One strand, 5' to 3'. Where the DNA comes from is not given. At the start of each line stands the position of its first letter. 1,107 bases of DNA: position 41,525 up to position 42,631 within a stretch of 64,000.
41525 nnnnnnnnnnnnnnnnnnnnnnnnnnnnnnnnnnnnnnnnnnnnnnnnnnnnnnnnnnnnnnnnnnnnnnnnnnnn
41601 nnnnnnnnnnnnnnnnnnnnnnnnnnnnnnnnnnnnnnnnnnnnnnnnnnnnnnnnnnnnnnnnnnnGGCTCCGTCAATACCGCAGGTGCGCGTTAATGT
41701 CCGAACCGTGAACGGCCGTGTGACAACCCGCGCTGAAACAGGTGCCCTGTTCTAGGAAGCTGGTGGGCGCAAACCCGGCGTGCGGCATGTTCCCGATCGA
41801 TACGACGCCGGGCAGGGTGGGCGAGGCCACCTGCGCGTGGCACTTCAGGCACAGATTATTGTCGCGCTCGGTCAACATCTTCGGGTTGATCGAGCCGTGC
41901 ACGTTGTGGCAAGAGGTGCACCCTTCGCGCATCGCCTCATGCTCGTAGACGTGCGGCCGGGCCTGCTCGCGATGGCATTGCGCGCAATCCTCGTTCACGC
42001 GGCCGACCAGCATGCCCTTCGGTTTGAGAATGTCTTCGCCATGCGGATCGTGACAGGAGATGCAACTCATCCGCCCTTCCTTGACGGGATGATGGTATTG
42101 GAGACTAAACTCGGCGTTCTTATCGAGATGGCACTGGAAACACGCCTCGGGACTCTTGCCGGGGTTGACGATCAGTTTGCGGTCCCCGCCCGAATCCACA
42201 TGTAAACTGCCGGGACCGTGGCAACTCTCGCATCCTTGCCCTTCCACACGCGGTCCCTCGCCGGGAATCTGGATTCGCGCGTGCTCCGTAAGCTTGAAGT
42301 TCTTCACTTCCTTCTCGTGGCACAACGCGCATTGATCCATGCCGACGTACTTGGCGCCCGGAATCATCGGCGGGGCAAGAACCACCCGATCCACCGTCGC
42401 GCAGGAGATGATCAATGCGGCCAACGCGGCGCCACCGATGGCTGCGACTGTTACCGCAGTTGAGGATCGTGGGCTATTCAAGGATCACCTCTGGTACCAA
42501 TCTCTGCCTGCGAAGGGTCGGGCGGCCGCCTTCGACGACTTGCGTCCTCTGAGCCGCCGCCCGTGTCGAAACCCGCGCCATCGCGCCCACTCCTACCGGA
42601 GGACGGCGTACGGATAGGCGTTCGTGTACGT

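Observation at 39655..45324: Porin-cytochrome-type outer-membrane electron conduit under a sigma-54-like promoter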

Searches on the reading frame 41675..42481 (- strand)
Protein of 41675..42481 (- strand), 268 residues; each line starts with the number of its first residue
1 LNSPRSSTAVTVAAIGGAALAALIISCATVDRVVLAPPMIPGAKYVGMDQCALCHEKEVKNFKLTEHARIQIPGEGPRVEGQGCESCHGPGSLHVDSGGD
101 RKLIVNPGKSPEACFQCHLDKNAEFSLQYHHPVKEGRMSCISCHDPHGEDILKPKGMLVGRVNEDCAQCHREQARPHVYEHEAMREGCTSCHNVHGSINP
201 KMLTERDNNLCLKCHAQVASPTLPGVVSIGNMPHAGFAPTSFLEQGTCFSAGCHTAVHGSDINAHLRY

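Call 8: search_protein_families(library=pfam, proteins=[window:41675-42481:-], max_evalue=0.01)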
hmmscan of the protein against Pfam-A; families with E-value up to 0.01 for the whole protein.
window:41675-42481:- (268 aa): 6 families
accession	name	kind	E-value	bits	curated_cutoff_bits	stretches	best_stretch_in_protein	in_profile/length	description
PF09699.15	Paired_CXXCH_1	-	1.4e-25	89.1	20.6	2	181-218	1-39/41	Doubled CXXCH motif (Paired_CXXCH_1)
PF14522.11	Cytochrome_C7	-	3.5e-07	30.4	24.8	2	111-171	13-67/67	Cytochrome c7 and related cytochrome c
PF22113.1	Mtrc-MtrF_II-IV_dom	-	1.8e-06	28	30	0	112-148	7-39/176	Outer membrane cytochrome MtrC/MtrF-like, domains II/IV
PF22678.1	Cytochrom_c_NrfB-like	-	3e-05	24.8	27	0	84-149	1-70/89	Cytochrome c-type protein NrfB-like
PF14537.11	Cytochrom_c3_2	-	3.8e-05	24.5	25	0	181-219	2-37/79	Cytochrome c3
PF13435.11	Cytochrome_C554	-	7e-05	24.1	20.8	0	50-69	1-20/84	Cytochrome c554 and c-prime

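Call 9: search_protein_families(library=ncbifam, proteins=[window:41675-42481:-], max_evalue=0.01)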
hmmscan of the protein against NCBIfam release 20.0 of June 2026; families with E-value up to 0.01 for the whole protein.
window:41675-42481:- (268 aa): 10 families
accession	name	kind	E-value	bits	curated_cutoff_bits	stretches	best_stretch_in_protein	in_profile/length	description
NF041028.1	decahem_GSU2203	exception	1.5e-50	172.2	325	2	110-263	147-304/317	GSU2203 family decaheme c-type cytochrome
TIGR03508.1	decahem_SO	subfamily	1.2e-45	156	192.2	2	109-263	115-257/258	DmsE family decaheme c-type cytochrome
TIGR01905.1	paired_CXXCH_1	subfamily_domain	2.4e-19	68.9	25.2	2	181-219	1-40/41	doubled CXXCH domain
NF041198.1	UshA_like_PCGU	equivalog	1e-08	34.3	275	2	82-123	473-513/519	UshA-like (seleno)protein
NF008659.0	PRK11659.1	equivalog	3.4e-08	33.4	184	2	112-219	47-171/188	cytochrome c nitrite reductase pentaheme subunit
TIGR03146.1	cyt_nit_nrfB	equivalog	3.4e-07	30.6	166.6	1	159-218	80-144/145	cytochrome c nitrite reductase pentaheme subunit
TIGR03153.1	cytochr_NrfH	equivalog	5.2e-06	26.6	134.2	0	108-218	25-136/138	cytochrome c nitrite reductase small subunit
TIGR03507.1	decahem_SO1788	subfamily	8.3e-05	21.2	209.3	0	46-92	487-521/672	OmcA/MtrC family decaheme c-type cytochrome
NF045722.1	c3_cytochr_TmcA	equivalog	0.00032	20.6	114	1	164-218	58-113/125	acidic tetraheme cytochrome c3 TmcA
NF049875.1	NetB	exception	0.0057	16.5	380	0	162-217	137-197/211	Nrf-like electron transfer protein NetB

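Call 13: search_solved_structures(query=window:41675-42481:-, max_evalue=1)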
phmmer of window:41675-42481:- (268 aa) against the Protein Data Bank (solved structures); distinct sequences matched with E-value up to 1: 10.
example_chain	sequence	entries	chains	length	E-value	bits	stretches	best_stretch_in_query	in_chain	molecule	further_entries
6r2q_A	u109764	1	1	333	1.2e-29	106.6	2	107-261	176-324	Cystathionine beta-synthase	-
4rkm_A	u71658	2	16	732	3.2e-05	26.4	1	122-217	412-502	MccA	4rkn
28pb_A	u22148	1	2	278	0.00025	23.5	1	112-217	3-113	Cytochrome c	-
6qvm_A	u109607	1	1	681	0.00048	22.6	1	81-181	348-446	Multiheme cytochrome cf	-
6i5b_A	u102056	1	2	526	0.00077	21.9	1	81-119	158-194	Uncharacterized protein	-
1bvb_A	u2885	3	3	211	0.015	17.7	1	44-92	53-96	CYTOCHROME C-554 | CYTOCHROME C554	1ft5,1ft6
9yuq_N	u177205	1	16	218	0.057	15.8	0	188-216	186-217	Putative multiheme cytochrome c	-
1x4k_A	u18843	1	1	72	0.14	14.5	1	165-217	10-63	Skeletal muscle LIM-protein 3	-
8rv0_Y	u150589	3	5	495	0.18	14.2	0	112-177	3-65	Octaheme cytochrome c nitrite reductase | Octaheme nitrite c cytochrome c reductase | Octaheme nitrite reductase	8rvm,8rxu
1oah_A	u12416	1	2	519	0.31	13.4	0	66-128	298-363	CYTOCHROME C NITRITE REDUCTASE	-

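Call 53: search_solved_structures(query=window:41675-42481:-, max_evalue=0.00001, show_alignments=1)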
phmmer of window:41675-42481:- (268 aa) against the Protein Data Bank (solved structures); distinct sequences matched with E-value up to 0.00001: 1.
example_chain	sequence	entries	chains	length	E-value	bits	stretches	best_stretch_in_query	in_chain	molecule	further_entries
6r2q_A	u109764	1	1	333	1.2e-29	106.6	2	107-261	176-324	Cystathionine beta-synthase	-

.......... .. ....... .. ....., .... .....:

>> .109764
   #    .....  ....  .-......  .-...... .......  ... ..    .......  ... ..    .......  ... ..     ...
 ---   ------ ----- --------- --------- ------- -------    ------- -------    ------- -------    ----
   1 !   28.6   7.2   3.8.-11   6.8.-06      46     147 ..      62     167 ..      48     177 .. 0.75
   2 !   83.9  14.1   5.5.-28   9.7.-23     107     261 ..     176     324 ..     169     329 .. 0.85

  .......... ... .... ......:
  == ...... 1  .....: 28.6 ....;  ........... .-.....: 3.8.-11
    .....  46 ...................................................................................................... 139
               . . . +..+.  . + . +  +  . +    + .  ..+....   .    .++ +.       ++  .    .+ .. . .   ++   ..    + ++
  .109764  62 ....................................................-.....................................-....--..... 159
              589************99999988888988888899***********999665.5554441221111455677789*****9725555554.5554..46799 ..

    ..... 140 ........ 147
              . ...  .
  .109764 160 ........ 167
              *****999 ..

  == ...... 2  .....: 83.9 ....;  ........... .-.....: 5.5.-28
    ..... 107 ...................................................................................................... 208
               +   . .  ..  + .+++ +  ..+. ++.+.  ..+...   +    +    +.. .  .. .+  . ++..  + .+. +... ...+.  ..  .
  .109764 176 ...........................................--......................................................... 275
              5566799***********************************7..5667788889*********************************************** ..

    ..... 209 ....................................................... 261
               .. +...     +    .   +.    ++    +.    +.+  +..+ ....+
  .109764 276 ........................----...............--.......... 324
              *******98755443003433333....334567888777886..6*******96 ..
